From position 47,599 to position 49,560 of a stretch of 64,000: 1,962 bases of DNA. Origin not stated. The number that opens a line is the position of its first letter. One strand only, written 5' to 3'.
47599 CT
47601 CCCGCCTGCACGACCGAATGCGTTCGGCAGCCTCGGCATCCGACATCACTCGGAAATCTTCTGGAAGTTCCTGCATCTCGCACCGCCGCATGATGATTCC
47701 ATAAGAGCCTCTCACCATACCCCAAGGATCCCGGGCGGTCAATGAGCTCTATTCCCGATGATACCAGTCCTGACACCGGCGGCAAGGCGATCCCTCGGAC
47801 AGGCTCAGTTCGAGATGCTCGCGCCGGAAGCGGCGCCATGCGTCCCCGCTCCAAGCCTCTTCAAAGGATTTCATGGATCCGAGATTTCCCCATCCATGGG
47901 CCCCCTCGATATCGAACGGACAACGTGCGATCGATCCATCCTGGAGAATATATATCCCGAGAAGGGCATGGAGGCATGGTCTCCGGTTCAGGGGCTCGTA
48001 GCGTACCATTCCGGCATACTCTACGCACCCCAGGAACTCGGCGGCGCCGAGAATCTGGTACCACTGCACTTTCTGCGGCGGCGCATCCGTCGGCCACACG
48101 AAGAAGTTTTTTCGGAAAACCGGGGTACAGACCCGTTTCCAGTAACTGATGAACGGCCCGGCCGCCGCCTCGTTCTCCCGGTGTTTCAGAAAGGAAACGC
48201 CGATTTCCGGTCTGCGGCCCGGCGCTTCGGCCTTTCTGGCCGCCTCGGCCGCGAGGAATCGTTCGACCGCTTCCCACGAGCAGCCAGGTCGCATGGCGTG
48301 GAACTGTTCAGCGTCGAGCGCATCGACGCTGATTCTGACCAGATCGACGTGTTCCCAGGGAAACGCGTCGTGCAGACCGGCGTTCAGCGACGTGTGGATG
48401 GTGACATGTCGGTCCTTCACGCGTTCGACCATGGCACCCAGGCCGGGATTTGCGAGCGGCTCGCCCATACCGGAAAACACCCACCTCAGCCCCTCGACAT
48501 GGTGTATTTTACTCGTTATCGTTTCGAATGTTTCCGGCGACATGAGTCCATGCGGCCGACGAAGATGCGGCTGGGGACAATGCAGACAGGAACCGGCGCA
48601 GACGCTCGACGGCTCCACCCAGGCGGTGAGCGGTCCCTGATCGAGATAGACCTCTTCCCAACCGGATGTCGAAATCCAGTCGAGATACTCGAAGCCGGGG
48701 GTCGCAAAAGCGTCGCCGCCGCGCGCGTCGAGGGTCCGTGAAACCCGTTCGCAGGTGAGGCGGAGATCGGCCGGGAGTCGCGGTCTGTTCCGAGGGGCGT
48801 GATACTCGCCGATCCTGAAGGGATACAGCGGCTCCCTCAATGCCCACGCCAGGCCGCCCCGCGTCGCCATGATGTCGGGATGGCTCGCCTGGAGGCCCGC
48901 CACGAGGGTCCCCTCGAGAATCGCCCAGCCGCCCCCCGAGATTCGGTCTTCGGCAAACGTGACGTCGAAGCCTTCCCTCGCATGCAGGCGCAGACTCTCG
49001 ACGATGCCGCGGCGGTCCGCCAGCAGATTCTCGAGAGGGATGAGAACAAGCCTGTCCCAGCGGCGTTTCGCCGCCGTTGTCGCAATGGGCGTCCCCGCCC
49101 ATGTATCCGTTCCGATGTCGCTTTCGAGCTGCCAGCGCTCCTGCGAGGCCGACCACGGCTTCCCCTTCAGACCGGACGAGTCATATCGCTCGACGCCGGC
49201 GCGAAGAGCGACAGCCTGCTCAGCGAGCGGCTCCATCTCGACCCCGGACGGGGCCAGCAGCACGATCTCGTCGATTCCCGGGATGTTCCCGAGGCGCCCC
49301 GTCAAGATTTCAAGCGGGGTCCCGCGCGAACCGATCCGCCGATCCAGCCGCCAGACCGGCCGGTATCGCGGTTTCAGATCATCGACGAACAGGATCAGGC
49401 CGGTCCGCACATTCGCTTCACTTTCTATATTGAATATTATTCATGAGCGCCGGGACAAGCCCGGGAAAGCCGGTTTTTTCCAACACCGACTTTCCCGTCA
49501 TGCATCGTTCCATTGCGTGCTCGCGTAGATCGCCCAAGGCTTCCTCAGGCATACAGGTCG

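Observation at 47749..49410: Radical-SAM/SPASM enzyme fused to a nucleotidyltransferase-like domain at the tail of the flagellin-modification operon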

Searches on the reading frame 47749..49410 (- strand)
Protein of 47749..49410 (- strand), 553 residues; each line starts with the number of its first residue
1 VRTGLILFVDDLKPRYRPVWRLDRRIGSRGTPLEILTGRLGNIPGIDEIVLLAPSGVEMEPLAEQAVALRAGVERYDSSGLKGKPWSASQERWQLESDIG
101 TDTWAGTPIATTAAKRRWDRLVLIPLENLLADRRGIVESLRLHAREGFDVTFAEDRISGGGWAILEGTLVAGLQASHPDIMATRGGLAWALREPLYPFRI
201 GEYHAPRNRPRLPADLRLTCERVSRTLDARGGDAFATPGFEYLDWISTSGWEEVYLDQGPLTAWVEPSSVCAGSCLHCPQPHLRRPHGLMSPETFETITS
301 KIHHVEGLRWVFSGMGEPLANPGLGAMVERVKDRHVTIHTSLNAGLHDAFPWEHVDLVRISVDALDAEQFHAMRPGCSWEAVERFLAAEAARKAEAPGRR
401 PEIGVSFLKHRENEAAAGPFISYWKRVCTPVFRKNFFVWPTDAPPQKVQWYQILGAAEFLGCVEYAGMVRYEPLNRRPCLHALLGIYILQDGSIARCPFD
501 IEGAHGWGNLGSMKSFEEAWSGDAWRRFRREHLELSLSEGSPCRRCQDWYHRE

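Call 3: search_protein_families(library=pfam, proteins=[window:47749-49410:-], max_evalue=0.1)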
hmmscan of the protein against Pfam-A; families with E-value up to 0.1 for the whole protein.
window:47749-49410:- (553 aa): 2 families
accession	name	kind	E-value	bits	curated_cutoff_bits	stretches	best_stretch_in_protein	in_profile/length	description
PF04055.27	Radical_SAM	-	3.5e-11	44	29.5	1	266-387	2-134/166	Radical SAM superfamily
PF13186.11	SPASM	-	8e-06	26.5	21.5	1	485-547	7-67/67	Iron-sulfur cluster-binding domain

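Call 4: search_protein_families(library=ncbifam, proteins=[window:47749-49410:-], max_evalue=0.1)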
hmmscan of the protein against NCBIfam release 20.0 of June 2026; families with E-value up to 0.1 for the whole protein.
window:47749-49410:- (553 aa): 8 families
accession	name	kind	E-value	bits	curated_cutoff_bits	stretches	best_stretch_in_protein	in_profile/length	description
TIGR04317.1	W_rSAM_matur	equivalog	1.5e-15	57.2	380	1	264-415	7-162/349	tungsten cofactor oxidoreductase radical SAM maturase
TIGR04321.1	spiroSPASM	subfamily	1.7e-14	53.4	250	1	268-550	238-506/510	spiro-SPASM protein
TIGR04311.1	rSAM_Geo_metal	subfamily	1.6e-12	47.2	400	1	263-415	5-165/423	radical SAM/SPASM family putative metalloenzyme maturase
TIGR03962.1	mycofact_rSAM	equivalog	1.4e-05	24.4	265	1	266-393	17-148/339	mycofactocin radical SAM maturase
TIGR02668.1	moaA_archaeal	equivalog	0.0023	16.9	325.25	1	270-383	19-137/303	GTP 3',8-cyclase MoaA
NF001199.0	PRK00164.2-1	equivalog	0.0057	15.8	231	1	270-380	21-136/308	GTP 3',8-cyclase MoaA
TIGR02666.1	moaA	equivalog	0.017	14.1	284.05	1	271-382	20-143/336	GTP 3',8-cyclase MoaA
TIGR04085.1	rSAM_more_4Fe4S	domain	0.055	13.9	27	1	486-547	7-65/93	SPASM domain-containing protein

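Call 5: find_homologous_proteins(query=window:47749-49410:-, max_evalue=0.001)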
Query window:47749-49410:- (553 aa): 33 proteins with E <= 0.001 among 8000 candidates.
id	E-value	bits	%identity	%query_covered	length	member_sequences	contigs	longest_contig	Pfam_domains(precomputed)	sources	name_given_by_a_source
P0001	0.0e+0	1305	100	100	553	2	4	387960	PF13186.12,PF04055.28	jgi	-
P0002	0.0e+0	1178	89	100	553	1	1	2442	PF13186.12,PF04055.28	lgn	-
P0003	0.0e+0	1125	86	100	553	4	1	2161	PF04055.28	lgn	-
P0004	0.0e+0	1113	85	100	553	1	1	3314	PF13186.12,PF04055.28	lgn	-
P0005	0.0e+0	1112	83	100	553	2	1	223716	PF13186.12,PF04055.28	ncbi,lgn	-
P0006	2.5e-296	1002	80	94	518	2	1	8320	PF13186.12,PF04055.28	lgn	-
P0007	3.1e-275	932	70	100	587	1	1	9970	PF04055.28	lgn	-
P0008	1.3e-269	914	72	95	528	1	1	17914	PF04055.28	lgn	-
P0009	1.3e-262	891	67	100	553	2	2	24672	-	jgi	-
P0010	4.0e-257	872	67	100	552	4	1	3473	-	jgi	-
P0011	1.1e-245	835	64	100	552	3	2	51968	PF04055.28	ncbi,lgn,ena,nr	ncbi:MAG TPA: radical SAM protein [Candidatus Ozemobacteraceae bacterium]|nr:radical SAM protein [Ca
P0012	3.3e-241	820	66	96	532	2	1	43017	PF04055.28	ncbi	ncbi:MAG TPA: radical SAM/SPASM domain-containing protein [Candidatus Ozemobacteraceae bacterium]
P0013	2.5e-174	599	49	100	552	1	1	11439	PF13186.12,PF04055.28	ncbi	-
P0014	5.7e-173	595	47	100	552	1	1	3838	PF13186.12,PF04055.28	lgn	-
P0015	6.1e-173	595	51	94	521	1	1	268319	PF13186.12,PF04055.28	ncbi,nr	ncbi:MAG: SPASM domain-containing protein [Candidatus Riflebacteria bacterium]|nr:SPASM domain-conta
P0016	2.1e-172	593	47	100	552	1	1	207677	PF13186.12,PF04055.28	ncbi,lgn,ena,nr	ncbi:MAG: radical SAM protein [Candidatus Riflebacteria bacterium]|nr:radical SAM protein [Candidatu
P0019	1.1e-158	547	47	91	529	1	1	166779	PF13186.12,PF04055.28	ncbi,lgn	ncbi:MAG: radical SAM/SPASM domain-containing protein [Candidatus Ozemobacteraceae bacterium]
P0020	7.6e-157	541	46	100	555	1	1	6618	PF13186.12,PF04055.28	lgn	-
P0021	2.7e-153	530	44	100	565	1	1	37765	PF13186.12,PF04055.28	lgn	-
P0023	3.8e-148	513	45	91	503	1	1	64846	PF13186.12,PF04055.28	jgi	jgi:organic radical activating enzyme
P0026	4.8e-135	469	41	98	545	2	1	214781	PF13186.12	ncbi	-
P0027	4.8e-134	466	41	97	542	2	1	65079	PF13186.12,PF04055.28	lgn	-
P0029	7.5e-130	452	38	100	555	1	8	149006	PF13186.12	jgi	jgi:radical SAM protein with 4Fe4S-binding SPASM domain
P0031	3.2e-119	417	37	94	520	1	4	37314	PF13186.12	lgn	-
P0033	2.3e-5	41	34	20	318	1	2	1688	PF04055.28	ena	-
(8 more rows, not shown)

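Call 10: find_encoding_contigs(protein=P0016, flank=10000, max_places=2)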
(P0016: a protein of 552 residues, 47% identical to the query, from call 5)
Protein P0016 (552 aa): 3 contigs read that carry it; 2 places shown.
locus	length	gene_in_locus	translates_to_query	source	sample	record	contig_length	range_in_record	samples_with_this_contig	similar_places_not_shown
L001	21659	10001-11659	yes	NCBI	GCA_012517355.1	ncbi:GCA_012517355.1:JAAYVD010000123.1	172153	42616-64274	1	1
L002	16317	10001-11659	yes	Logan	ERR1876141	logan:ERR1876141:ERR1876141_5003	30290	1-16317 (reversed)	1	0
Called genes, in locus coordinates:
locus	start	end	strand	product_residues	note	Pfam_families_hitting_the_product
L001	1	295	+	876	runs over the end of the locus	PF00669:Flagellin_N, PF00700:Flagellin_C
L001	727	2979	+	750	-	PF00669:Flagellin_N, PF00700:Flagellin_C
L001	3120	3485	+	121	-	PF03646:FlaG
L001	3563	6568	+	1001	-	PF02465:FliD_N, PF07195:FliD_C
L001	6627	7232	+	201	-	PF27299:TP0873_N, PF26154:DUF8042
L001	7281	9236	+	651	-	PF20157:Maf_flag10_N (faint), PF01973:MptE-like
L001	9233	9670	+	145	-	PF02561:FliS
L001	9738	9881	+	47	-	-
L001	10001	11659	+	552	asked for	PF04055:Radical_SAM, PF13186:SPASM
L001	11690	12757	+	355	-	PF02445:NadA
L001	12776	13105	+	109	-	PF01329:Pterin_4a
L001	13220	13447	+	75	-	-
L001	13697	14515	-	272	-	-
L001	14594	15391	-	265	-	PF11209:LmeA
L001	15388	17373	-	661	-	-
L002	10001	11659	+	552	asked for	PF04055:Radical_SAM, PF13186:SPASM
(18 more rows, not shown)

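Call 11: find_encoding_contigs(protein=P0026, flank=10000, max_places=2)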
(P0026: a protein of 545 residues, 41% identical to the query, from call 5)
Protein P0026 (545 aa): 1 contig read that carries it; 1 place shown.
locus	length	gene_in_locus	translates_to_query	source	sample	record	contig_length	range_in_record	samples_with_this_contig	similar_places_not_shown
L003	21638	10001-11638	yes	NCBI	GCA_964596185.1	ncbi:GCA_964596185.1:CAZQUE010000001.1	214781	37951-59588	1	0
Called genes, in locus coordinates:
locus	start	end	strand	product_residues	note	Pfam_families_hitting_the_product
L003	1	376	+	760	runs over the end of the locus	PF00669:Flagellin_N, PF00700:Flagellin_C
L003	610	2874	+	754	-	PF00669:Flagellin_N, PF00700:Flagellin_C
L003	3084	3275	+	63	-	-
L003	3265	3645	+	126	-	PF03646:FlaG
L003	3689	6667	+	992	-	PF02465:FliD_N, PF07195:FliD_C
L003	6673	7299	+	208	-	PF27299:TP0873_N (weak), PF26154:DUF8042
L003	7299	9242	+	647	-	PF01973:MptE-like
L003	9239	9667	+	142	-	PF02561:FliS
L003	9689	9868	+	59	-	-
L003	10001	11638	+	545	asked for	PF13186:SPASM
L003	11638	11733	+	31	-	-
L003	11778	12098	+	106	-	PF01329:Pterin_4a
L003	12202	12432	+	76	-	-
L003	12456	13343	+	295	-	PF02522:Antibiotic_NAT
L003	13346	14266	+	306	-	PF13489:Methyltransf_23 (weak), PF08241:Methyltransf_11, PF08242:Methyltransf_12, PF13649:Methyltransf_25, PF13847:Methyltransf_31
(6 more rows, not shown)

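Call 23: predict_structure(alignment_id=A1)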
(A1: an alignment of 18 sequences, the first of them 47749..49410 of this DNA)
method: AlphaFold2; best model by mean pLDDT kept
length: 553 residues; sequences in the alignment: 18
mean_pLDDT: 88.3   pTM: 0.89
mean pLDDT of the five models: 88.3, 86.3, 85.8, 82.9, 81.1
residues with pLDDT >= 90: 339; 70-90: 169; 50-70: 35; < 50: 10
segments of 3 or more residues with pLDDT < 50: 432-437, 550-553
pLDDT, mean of each block of 10 residues (from residue 1): 95 84 93 97 94 94 97 94 83 80 92 98 97 95 96 91 96 93 90 78 78 89 95 93 92 94 96 87 93 96 90 94 95 94 82 94 90 90 92 88 89 85 79 49 75 76 68 71 94 92 91 92 93 88 71 41
secondary structure, 60 per line:
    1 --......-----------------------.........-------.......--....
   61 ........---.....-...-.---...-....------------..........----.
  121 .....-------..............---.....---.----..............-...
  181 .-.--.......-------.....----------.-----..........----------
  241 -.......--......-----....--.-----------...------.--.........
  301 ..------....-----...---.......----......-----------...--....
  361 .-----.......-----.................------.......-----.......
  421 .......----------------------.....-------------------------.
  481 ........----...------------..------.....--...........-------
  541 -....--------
elements in order: E3-8 H32-40 E48-54 H57-68 E72-76 H90-93 H106-115 E120-125 H133-146 E150-154 E163-166 H167-176 H178-181 H186-192 E200-204 H221-230 H242-248 H251-256 E262-265 H292-302 E309-312 H324-330 E335-340 E357-361 H367-373 H379-395 E402-408 H414-427 E450-454 H480-484 E485-488 E493-495 H516-520 H523-533 H542-545

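Call 28: search_solved_structures(query=A1, max_evalue=0.01)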
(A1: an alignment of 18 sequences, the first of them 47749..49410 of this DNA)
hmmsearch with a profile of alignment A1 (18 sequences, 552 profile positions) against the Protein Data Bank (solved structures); distinct sequences matched with E-value up to 0.01: 10.
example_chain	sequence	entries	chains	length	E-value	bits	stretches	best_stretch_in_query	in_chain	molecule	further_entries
4m7t_A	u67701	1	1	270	6.5e-15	57.7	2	256-332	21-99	BtrN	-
4m7s_A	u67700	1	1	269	1.2e-14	56.7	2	261-332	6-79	BtrN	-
4k37_A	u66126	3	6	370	3.8e-07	32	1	484-549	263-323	Anaerobic sulfatase-maturating enzyme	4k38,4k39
4k36_A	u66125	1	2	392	5.4e-07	31.5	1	484-549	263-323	Anaerobic sulfatase-maturating enzyme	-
8hzv_A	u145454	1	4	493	0.00022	22.9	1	259-393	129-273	Radical S-Adenosyl-L-methionine Enzyme DesII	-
8hzy_A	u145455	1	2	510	0.00023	22.8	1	259-393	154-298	DesII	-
7wzv_A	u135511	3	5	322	0.0004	22.1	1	259-362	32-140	4Fe-4S cluster-binding domain-containing protein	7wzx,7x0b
8ai3_A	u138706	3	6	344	0.0068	18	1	261-336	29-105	Putative peptide biosynthesis protein YydG | Radical SAM core domain-containing protein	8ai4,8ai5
8ai6_A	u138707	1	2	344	0.0069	18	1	261-336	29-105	Putative peptide biosynthesis protein YydG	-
8ai1_A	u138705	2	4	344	0.0069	18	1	261-336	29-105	Putative peptide biosynthesis protein YydG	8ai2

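Call 29: find_encoding_contigs(protein=P0029, flank=10000, max_places=1)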
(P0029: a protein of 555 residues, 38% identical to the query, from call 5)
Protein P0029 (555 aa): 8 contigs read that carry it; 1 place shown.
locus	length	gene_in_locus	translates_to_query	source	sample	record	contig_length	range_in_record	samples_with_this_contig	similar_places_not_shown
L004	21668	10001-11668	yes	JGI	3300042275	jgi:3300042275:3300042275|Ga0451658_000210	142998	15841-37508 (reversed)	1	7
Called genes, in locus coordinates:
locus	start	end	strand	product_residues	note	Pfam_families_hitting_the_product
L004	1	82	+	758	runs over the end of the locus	PF00669:Flagellin_N, PF00700:Flagellin_C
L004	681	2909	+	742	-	PF00669:Flagellin_N, PF00700:Flagellin_C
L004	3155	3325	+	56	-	-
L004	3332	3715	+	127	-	PF03646:FlaG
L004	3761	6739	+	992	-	PF02465:FliD_N, PF07195:FliD_C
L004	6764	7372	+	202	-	PF27299:TP0873_N, PF26154:DUF8042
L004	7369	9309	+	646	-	PF01973:MptE-like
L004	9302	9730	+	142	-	PF02561:FliS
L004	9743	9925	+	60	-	-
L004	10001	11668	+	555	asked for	PF13186:SPASM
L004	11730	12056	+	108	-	PF01329:Pterin_4a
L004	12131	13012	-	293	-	-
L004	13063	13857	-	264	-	PF11209:LmeA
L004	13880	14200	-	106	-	-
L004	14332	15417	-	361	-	PF03739:LptF_LptG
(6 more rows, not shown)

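Call 30: find_encoding_contigs(protein=P0031, flank=10000, max_places=1)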
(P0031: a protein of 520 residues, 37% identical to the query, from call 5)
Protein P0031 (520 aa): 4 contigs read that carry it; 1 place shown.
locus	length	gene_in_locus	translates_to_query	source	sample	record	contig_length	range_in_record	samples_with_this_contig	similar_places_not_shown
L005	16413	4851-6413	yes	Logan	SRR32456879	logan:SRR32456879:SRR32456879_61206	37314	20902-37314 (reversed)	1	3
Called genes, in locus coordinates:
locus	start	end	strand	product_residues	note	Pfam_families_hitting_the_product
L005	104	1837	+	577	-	-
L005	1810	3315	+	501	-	PF00512:HisKA, PF02518:HATPase_c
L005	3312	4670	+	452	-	PF00072:Response_reg, PF00158:Sigma54_activat, PF14532:Sigma54_activ_2, PF07728:AAA_5 (weak), PF25601:AAA_lid_14, PF02954:HTH_8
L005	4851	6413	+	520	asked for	PF13186:SPASM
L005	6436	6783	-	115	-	PF01740:STAS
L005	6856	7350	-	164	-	PF11969:DcpS_C, PF01230:HIT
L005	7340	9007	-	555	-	PF05960:DUF885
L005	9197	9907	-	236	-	-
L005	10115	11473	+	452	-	PF21377:MurD_N, PF21799:MurD-like_N, PF08245:Mur_ligase_M, PF02875:Mur_ligase_C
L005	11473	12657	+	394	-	PF01098:FTSW_RODA_SPOVE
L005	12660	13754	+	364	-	PF03033:Glyco_transf_28, PF04101:Glyco_tran_28_C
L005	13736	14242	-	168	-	PF01966:HD (weak)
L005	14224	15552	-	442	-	PF05496:RuvB_N, PF01078:Mg_chelatase (faint), PF13173:AAA_14 (weak), PF13191:AAA_16 (faint), PF00004:AAA, PF07728:AAA_5 (weak), PF16193:AAA_assoc_2, PF12002:MgsA_C, +1 more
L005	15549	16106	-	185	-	PF08668:HDOD (faint), PF01966:HD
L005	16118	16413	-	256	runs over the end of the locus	-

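Call 31: find_encoding_contigs(protein=P0023, flank=10000, max_places=1)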
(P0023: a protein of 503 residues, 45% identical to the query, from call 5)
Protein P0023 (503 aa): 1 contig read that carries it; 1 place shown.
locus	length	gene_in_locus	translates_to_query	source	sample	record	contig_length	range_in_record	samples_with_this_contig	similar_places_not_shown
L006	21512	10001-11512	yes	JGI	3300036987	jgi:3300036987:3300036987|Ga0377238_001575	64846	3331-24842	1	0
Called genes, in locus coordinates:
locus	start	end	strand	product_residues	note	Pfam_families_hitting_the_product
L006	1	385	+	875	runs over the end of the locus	PF00669:Flagellin_N, PF00700:Flagellin_C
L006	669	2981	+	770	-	PF00669:Flagellin_N, PF00700:Flagellin_C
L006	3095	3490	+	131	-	PF03646:FlaG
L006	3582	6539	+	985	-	PF02465:FliD_N, PF07195:FliD_C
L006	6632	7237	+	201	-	PF27299:TP0873_N, PF26154:DUF8042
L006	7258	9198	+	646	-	PF01973:MptE-like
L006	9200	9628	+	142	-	PF02561:FliS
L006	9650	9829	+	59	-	-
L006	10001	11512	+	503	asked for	PF04055:Radical_SAM (faint), PF13186:SPASM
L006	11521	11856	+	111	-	PF01329:Pterin_4a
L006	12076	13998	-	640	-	PF20157:Maf_flag10_N (weak), PF01973:MptE-like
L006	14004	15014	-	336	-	PF00106:adh_short (weak), PF01073:3Beta_HSD, PF01370:Epimerase, PF02719:Polysacc_synt_2, PF04321:RmlD_sub_bind, PF05368:NmrA, PF13460:NAD_binding_10, PF16363:GDP_Man_Dehyd, +1 more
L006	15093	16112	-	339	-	-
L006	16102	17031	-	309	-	-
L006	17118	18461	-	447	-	-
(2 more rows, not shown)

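Call 44: find_homologous_proteins(query=A1, max_evalue=0.001)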
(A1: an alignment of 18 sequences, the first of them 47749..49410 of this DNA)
Query A1 (18 sequences) (553 aa, profile of the alignment): 33 proteins with E <= 0.001 among 8000 candidates.
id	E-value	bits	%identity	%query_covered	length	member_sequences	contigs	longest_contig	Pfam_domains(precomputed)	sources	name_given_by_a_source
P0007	2.0e-262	890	70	100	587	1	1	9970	PF04055.28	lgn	-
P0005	3.0e-261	886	83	100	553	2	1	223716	PF13186.12,PF04055.28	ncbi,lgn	-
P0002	2.9e-259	879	89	100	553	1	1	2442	PF13186.12,PF04055.28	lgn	-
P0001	1.4e-258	877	100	100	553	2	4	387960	PF13186.12,PF04055.28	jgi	-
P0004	1.8e-258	877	85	100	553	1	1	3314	PF13186.12,PF04055.28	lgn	-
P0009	6.0e-258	875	67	100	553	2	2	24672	-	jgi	-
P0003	5.7e-257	872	86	100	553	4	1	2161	PF04055.28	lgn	-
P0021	8.6e-256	868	44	100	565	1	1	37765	PF13186.12,PF04055.28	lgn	-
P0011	3.1e-254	863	64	100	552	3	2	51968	PF04055.28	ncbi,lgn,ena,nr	ncbi:MAG TPA: radical SAM protein [Candidatus Ozemobacteraceae bacterium]|nr:radical SAM protein [Ca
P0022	1.2e-252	857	44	100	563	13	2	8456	PF13186.12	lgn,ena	-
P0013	5.1e-251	852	49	100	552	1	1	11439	PF13186.12,PF04055.28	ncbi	-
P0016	6.7e-251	852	47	100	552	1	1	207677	PF13186.12,PF04055.28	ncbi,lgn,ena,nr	ncbi:MAG: radical SAM protein [Candidatus Riflebacteria bacterium]|nr:radical SAM protein [Candidatu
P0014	4.9e-250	849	47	100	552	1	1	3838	PF13186.12,PF04055.28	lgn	-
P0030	3.7e-249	846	39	100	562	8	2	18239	PF13186.12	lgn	-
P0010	3.0e-248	843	67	100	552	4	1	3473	-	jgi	-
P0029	1.2e-247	841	38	100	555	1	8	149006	PF13186.12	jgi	jgi:radical SAM protein with 4Fe4S-binding SPASM domain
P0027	1.4e-246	837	41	97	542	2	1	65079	PF13186.12,PF04055.28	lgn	-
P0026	1.5e-245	834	41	98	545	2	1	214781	PF13186.12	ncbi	-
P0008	7.8e-242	822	72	95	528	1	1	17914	PF04055.28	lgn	-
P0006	1.1e-240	818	80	94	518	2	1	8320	PF13186.12,PF04055.28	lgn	-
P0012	1.7e-240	817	66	96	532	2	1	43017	PF04055.28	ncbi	ncbi:MAG TPA: radical SAM/SPASM domain-containing protein [Candidatus Ozemobacteraceae bacterium]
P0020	5.5e-236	802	46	100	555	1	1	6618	PF13186.12,PF04055.28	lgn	-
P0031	1.9e-228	777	37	94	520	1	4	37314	PF13186.12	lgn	-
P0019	4.4e-226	770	47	91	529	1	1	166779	PF13186.12,PF04055.28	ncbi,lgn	ncbi:MAG: radical SAM/SPASM domain-containing protein [Candidatus Ozemobacteraceae bacterium]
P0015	5.4e-225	766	51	94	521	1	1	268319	PF13186.12,PF04055.28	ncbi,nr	ncbi:MAG: SPASM domain-containing protein [Candidatus Riflebacteria bacterium]|nr:SPASM domain-conta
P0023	3.2e-219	747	45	91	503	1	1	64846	PF13186.12,PF04055.28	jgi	jgi:organic radical activating enzyme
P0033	1.6e-10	58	34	20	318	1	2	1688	PF04055.28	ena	-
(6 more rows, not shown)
